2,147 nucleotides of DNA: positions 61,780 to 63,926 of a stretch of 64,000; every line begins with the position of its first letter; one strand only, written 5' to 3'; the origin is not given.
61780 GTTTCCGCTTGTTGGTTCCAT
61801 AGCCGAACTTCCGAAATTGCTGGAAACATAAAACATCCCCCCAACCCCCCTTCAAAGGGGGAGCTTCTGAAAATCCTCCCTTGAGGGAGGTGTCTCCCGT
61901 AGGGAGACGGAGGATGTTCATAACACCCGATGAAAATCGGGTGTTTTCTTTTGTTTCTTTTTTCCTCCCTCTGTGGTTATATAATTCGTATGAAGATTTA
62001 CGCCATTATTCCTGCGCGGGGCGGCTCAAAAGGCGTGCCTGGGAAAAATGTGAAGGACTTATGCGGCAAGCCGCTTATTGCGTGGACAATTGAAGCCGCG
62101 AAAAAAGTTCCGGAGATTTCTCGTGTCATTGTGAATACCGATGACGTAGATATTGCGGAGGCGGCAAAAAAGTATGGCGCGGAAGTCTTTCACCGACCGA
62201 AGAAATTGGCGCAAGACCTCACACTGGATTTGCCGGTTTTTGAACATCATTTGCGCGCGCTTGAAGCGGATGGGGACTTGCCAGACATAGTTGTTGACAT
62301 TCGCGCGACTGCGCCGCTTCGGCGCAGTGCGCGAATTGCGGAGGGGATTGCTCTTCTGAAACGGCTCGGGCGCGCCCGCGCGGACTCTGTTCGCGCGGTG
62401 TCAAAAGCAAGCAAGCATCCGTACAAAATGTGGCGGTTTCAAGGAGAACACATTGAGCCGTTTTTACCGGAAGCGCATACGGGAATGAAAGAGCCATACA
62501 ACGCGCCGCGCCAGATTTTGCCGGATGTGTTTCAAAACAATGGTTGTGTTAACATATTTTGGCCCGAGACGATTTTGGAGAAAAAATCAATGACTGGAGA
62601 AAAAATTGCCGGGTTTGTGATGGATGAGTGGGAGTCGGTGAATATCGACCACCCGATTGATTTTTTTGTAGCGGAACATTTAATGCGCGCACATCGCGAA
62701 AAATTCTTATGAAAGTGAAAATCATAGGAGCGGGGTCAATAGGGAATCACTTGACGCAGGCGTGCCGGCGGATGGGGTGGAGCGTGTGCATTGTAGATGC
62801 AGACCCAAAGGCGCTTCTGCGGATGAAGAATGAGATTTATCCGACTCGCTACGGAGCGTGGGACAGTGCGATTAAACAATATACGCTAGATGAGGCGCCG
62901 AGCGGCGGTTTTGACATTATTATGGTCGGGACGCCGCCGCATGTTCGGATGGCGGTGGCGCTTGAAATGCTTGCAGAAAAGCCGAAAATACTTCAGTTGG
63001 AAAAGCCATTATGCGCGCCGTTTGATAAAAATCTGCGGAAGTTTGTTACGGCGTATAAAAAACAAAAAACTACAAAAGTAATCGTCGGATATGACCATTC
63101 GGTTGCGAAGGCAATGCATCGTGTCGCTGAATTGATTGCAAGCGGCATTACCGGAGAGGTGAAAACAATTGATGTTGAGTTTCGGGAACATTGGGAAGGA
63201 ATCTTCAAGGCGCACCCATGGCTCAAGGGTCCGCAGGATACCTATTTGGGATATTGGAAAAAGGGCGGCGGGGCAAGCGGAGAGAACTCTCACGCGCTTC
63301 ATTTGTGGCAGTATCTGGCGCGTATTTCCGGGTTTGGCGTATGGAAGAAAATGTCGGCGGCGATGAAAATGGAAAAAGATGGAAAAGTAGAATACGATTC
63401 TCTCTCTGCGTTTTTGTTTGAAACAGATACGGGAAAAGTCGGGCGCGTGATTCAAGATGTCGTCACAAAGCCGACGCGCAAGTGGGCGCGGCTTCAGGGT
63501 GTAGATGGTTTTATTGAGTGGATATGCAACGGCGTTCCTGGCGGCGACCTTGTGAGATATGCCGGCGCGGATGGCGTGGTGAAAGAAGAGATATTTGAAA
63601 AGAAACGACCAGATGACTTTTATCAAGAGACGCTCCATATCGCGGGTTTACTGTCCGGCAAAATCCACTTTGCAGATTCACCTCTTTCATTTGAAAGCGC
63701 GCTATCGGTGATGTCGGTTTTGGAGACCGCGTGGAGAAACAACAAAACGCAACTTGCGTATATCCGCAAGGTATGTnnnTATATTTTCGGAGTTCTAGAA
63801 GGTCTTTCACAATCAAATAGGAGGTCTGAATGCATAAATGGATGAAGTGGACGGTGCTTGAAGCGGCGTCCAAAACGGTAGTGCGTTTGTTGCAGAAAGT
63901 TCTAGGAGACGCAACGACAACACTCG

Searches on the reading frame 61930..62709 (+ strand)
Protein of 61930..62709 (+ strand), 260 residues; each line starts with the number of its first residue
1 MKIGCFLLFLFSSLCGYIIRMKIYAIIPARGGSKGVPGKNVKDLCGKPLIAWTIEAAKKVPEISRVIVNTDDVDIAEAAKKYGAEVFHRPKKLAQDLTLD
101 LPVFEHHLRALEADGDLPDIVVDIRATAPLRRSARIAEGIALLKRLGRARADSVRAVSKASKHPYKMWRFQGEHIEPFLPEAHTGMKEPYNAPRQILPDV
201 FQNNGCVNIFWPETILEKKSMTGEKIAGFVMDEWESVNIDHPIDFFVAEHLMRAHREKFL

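Call 27: search_protein_families(library=pfam, proteins=[window:61930-62709:+], max_evalue=0.1)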
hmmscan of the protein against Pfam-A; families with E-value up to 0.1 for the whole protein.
window:61930-62709:+ (260 aa): 5 families
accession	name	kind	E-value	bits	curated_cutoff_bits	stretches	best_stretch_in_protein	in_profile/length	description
PF02348.25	CTP_transf_3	-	3.6e-25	89.5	22.6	1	25-146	2-117/217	Cytidylyltransferase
PF01128.25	IspD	-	0.00016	21.9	27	1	24-78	2-59/221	2-C-methyl-D-erythritol 4-phosphate cytidylyltransferase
PF12804.13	NTP_transf_3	-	0.00084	20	27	1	39-90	16-66/160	MobA-like NTP transferase domain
PF03989.18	DNA_gyraseA_C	-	0.0034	17.2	27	1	10-43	4-37/48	DNA gyrase C-terminal domain, beta-propeller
PF00389.36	2-Hacid_dh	-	0.047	13.8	24.6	1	53-92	55-93/134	D-isomer specific 2-hydroxyacid dehydrogenase, catalytic domain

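Call 49: search_protein_families(library=ncbifam, proteins=[window:61930-62709:+], max_evalue=0.00001)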
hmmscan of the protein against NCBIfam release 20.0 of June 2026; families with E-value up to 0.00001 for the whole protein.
window:61930-62709:+ (260 aa): 6 families
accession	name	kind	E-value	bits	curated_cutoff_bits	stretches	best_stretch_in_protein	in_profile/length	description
TIGR03584.1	PseF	equivalog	1.5e-36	126.2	205.7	1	25-252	2-220/222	pseudaminic acid cytidylyltransferase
NF003950.0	PRK05450.1-3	subfamily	8.8e-16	58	234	1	21-145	1-119/248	3-deoxy-manno-octulosonate cytidylyltransferase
NF003952.0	PRK05450.1-5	subfamily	9.8e-16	57.6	193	1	21-93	1-73/250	3-deoxy-manno-octulosonate cytidylyltransferase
NF009905.0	PRK13368.1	subfamily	7.6e-14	51.6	255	1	21-87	1-67/243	3-deoxy-manno-octulosonate cytidylyltransferase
TIGR00466.1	kdsB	equivalog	1.1e-10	41.3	155.2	1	22-87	2-66/241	3-deoxy-manno-octulosonate cytidylyltransferase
NF003948.0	PRK05450.1-1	equivalog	3.6e-09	36.2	281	1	21-87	4-69/248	3-deoxy-manno-octulosonate cytidylyltransferase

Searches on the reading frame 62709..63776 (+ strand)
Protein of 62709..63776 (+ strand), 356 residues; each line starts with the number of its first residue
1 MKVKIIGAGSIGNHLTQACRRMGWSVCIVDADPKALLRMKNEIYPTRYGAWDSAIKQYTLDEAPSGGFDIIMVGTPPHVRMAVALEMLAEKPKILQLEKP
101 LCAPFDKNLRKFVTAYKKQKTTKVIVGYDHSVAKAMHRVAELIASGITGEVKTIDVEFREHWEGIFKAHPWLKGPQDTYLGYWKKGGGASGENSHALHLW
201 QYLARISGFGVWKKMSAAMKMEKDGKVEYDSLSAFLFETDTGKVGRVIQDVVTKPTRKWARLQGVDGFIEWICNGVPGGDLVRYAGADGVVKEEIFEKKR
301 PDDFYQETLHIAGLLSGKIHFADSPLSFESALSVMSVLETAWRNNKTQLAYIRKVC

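Call 27: search_protein_families(library=pfam, proteins=[window:62709-63776:+], max_evalue=0.1)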
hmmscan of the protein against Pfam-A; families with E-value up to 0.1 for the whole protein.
window:62709-63776:+ (356 aa): 16 families
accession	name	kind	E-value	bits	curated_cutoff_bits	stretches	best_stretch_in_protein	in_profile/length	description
PF01408.29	GFO_IDH_MocA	-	2e-06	28.9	24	1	2-127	2-119/120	Oxidoreductase family, NAD-binding Rossmann fold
PF22725.1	GFO_IDH_MocA_C3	-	1.4e-05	25.5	27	1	137-269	2-123/124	GFO/IDH/MocA C-terminal domain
PF02254.24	TrkA_N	-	2.4e-05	25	23.8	1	5-86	3-81/116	TrkA-N domain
PF02737.24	3HCDH_N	-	0.00036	20.9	22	1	2-44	1-43/180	3-hydroxyacyl-CoA dehydrogenase, NAD binding domain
PF07992.20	Pyr_redox_2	-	0.004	17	26.1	1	2-40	144-182/291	Pyridine nucleotide-disulphide oxidoreductase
PF03807.23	F420_oxidored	-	0.0047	17.9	21.6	1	2-87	1-79/94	NADP oxidoreductase coenzyme F420-dependent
PF03721.20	UDPG_MGDP_dh_N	-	0.0055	16.7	27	1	1-56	1-56/187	UDP-glucose/GDP-mannose dehydrogenase family, NAD binding domain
PF13478.12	XdhC_C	-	0.0056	17.6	29.7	1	5-40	3-35/125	XdhC Rossmann domain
PF00070.33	Pyr_redox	-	0.015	16.2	22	0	2-38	1-36/82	Pyridine nucleotide-disulphide oxidoreductase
PF02826.25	2-Hacid_dh_C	-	0.02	14.7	25.1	1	2-35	38-71/178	D-isomer specific 2-hydroxyacid dehydrogenase, NAD binding domain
PF03446.21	NAD_binding_2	-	0.048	14.1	21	0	3-82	2-72/161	NAD binding domain of 6-phosphogluconate dehydrogenase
PF01262.27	AlaDh_PNT_C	-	0.057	13.3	23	1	2-41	30-69/214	Alanine dehydrogenase/PNT, C-terminal domain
PF01210.29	NAD_Gly3P_dh_N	-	0.066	13.6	23.1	0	2-101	1-106/158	NAD-dependent glycerol-3-phosphate dehydrogenase N-terminus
PF22660.2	RS_preATP-grasp-like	-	0.072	13.9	27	0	2-36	3-37/98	Ribonucleotide synthetase preATP-grasp domain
PF06564.18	CBP_BcsQ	-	0.078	12.9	21.3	0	6-52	13-59/234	Cellulose biosynthesis protein BcsQ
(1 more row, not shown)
